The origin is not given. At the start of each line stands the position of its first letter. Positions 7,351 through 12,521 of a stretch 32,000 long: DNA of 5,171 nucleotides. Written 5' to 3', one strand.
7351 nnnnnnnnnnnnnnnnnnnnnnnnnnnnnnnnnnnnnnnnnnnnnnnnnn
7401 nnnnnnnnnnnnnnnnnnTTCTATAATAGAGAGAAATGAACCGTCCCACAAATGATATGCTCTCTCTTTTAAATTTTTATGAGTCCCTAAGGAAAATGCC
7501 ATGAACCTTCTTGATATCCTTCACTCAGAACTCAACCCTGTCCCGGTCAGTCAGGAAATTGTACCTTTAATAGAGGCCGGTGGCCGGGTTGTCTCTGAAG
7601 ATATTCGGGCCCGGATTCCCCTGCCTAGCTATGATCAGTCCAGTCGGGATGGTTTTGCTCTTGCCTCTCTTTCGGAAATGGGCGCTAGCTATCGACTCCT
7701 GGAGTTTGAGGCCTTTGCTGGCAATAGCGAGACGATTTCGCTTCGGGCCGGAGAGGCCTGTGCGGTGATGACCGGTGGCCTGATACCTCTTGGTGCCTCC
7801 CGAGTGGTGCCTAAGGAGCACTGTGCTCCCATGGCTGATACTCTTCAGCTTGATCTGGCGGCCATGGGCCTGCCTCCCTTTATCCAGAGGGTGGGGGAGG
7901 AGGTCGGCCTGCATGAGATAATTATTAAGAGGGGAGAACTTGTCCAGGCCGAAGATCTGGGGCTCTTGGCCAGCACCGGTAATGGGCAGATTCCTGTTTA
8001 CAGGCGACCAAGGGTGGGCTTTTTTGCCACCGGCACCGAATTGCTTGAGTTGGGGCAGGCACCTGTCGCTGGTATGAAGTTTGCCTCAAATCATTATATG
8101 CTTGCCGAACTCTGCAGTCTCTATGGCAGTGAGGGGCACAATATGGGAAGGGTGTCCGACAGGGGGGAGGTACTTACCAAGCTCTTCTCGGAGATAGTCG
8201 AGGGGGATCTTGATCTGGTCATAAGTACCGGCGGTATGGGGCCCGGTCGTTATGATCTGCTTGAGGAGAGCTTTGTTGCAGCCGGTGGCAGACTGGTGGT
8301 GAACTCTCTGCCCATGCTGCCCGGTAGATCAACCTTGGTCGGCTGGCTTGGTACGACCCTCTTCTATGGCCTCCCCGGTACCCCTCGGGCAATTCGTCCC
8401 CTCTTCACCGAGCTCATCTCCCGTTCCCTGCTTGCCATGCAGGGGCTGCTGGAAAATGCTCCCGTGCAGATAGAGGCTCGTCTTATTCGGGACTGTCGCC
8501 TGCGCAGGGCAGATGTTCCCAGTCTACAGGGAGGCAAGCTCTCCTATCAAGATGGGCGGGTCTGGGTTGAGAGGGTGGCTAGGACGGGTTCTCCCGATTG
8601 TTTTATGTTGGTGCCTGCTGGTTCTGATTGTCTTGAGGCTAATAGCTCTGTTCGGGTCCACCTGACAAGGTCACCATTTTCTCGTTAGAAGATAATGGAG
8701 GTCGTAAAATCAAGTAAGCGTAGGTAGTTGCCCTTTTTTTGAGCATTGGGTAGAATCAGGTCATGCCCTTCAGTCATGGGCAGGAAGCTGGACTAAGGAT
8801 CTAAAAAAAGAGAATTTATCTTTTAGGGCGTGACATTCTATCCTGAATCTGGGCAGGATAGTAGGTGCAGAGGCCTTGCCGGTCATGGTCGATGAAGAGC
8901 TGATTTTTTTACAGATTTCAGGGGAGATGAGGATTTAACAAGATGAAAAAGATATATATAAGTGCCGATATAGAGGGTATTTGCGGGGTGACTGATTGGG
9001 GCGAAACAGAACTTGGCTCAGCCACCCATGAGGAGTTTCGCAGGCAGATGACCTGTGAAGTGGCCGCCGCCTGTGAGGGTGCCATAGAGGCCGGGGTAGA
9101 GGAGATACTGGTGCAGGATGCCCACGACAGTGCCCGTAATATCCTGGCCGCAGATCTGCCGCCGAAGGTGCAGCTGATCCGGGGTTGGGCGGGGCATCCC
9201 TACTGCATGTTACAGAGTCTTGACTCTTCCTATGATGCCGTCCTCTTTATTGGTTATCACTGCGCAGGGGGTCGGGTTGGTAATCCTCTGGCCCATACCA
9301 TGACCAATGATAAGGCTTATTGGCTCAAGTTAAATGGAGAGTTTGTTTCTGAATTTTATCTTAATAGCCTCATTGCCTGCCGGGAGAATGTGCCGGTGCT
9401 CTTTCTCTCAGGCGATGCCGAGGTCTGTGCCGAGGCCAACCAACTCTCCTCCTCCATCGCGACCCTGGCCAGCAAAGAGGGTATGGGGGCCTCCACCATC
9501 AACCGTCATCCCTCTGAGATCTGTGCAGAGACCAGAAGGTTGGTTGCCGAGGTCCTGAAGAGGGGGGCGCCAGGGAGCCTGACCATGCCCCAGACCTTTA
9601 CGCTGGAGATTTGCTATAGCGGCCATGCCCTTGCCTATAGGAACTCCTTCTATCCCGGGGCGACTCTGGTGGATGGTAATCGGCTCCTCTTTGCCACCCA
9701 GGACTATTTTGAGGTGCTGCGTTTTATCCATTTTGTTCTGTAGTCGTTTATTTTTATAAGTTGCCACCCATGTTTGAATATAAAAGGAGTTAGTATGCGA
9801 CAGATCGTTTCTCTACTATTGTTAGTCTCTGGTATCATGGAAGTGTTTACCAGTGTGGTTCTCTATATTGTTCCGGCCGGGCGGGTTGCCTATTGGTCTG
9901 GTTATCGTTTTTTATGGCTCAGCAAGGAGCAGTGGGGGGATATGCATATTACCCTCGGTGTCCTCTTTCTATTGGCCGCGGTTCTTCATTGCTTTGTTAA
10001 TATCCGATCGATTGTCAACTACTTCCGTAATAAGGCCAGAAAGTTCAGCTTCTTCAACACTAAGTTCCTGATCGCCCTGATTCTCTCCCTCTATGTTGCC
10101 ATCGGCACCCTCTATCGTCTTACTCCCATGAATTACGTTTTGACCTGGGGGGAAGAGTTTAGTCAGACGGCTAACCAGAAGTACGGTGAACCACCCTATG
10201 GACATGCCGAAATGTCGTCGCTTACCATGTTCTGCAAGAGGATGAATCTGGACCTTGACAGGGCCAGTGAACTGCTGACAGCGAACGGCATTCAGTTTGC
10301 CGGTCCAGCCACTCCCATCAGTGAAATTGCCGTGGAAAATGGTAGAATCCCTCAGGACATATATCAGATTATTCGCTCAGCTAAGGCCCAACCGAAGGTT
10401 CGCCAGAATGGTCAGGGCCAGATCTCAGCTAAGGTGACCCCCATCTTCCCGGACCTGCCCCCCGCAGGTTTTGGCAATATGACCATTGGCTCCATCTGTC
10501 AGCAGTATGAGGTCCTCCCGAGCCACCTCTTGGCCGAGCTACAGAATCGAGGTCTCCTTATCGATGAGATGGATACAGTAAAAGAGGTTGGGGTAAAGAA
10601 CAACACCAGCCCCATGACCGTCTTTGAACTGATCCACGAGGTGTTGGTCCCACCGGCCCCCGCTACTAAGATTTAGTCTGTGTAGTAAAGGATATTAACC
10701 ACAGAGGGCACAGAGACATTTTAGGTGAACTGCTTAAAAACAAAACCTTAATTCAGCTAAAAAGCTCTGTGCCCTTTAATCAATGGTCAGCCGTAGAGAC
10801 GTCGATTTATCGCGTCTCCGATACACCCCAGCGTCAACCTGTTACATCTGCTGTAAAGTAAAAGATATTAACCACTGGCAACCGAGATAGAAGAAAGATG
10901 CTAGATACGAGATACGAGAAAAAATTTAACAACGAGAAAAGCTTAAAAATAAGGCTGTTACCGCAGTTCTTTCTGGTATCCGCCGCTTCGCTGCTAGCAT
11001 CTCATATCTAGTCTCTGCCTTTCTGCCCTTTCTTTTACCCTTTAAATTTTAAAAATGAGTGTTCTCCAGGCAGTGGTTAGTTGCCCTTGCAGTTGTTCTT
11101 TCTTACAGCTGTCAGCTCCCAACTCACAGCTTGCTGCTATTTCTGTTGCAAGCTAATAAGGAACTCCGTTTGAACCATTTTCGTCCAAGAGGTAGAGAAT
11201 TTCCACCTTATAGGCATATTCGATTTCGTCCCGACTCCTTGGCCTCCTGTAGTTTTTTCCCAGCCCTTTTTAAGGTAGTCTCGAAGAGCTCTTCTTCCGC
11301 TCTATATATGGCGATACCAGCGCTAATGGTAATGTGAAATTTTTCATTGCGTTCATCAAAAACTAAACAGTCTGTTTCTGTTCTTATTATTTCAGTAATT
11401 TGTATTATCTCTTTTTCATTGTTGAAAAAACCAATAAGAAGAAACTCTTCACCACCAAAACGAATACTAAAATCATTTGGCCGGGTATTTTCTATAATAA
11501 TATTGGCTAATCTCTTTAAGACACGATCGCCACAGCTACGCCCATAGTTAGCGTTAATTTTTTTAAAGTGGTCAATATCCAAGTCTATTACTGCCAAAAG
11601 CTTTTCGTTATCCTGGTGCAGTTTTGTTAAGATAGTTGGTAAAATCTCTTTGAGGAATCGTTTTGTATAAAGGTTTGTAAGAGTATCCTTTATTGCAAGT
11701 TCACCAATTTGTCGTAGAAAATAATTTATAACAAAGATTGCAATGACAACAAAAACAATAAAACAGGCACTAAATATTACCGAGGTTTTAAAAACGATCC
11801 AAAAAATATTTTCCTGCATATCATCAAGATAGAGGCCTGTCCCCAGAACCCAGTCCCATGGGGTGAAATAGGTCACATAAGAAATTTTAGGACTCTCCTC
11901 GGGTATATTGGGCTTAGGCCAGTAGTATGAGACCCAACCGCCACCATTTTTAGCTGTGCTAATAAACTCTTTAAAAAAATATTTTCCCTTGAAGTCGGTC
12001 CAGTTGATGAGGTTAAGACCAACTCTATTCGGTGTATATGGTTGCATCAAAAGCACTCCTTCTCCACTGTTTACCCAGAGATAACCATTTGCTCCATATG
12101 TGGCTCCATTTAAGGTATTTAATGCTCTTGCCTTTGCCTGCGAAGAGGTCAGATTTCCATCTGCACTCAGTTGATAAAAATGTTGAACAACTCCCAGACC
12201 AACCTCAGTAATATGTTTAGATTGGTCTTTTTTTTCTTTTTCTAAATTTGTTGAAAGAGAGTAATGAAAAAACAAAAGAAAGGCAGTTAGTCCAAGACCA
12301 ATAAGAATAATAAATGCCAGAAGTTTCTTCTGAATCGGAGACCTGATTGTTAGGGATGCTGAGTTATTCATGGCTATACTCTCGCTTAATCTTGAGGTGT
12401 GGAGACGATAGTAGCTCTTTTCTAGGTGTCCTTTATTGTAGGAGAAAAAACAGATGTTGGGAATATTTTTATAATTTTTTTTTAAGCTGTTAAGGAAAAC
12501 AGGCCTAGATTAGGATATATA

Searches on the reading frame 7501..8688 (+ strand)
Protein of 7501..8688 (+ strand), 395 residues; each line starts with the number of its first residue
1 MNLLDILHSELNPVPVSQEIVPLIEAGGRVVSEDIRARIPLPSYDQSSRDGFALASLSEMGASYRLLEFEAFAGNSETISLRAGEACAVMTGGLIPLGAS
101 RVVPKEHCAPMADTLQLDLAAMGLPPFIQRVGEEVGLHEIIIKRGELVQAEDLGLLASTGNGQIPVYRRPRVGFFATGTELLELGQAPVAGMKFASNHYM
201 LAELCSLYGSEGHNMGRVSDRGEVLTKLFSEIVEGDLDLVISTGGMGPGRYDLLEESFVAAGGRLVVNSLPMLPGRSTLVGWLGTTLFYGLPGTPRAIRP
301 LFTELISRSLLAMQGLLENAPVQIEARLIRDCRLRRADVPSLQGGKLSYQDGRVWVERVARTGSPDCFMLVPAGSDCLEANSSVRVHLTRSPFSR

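Call 11: search_protein_families(library=pfam, proteins=[window:7501-8688:+], max_evalue=0.001)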
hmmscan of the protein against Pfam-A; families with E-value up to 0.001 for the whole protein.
window:7501-8688:+ (395 aa): 2 families
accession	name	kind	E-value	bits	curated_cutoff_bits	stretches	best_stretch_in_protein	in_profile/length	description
PF03453.22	MoeA_N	-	2.1e-28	99.5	30.8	1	7-160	10-160/160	MoeA N-terminal region (domain I and II)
PF00994.29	MoCF_biosynth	-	8e-17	61.7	26.6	1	175-308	3-140/144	Probable molybdopterin binding domain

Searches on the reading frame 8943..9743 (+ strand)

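Call 11: search_protein_families(library=pfam, proteins=[window:8943-9743:+], max_evalue=0.001)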
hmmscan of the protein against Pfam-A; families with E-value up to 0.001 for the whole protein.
window:8943-9743:+ (266 aa): 1 family
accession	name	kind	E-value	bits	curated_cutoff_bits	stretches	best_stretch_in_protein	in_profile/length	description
PF04951.18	Peptidase_M55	-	2e-85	286.8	25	1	3-263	2-263/264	D-aminopeptidase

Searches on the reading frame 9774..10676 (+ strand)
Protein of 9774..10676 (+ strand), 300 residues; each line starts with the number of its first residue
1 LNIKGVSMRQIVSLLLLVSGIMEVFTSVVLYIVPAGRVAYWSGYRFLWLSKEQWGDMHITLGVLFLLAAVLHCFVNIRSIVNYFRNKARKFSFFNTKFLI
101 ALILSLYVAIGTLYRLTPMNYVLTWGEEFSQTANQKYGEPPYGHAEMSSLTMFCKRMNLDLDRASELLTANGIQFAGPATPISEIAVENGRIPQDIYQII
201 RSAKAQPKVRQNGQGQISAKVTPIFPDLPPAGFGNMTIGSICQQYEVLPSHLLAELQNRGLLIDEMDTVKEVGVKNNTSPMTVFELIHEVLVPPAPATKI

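Call 11: search_protein_families(library=pfam, proteins=[window:9774-10676:+], max_evalue=0.001)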
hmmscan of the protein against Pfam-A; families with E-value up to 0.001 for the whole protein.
window:9774-10676:+ (300 aa): 1 family
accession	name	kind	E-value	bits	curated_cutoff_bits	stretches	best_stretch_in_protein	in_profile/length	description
PF14358.11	DUF4405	-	1.5e-16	61.1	26.7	1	11-76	1-65/66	Domain of unknown function (DUF4405)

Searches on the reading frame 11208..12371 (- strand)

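Call 11: search_protein_families(library=pfam, proteins=[window:11208-12371:-], max_evalue=0.001)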
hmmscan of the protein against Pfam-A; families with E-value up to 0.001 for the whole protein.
window:11208-12371:- (387 aa): 5 families
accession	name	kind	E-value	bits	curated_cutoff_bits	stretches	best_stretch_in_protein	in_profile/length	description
PF17200.10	sCache_2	-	1.6e-39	135.8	25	1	43-189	1-149/155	Single Cache domain 2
PF00990.26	GGDEF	-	2.2e-35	122.2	23.8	1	227-384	2-161/161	Diguanylate cyclase, GGDEF domain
PF08269.17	dCache_2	-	6.3e-35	121.2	26.5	1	40-189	39-190/298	Cache domain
PF17201.10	Cache_3-Cache_2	-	1.3e-13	51.3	27.7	1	78-189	186-293/299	Cache 3/Cache 2 fusion domain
PF22335.1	Cas10-Cmr2_palm2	-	2e-06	28.4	27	1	291-386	45-133/133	Cas10/Cmr2, second palm domain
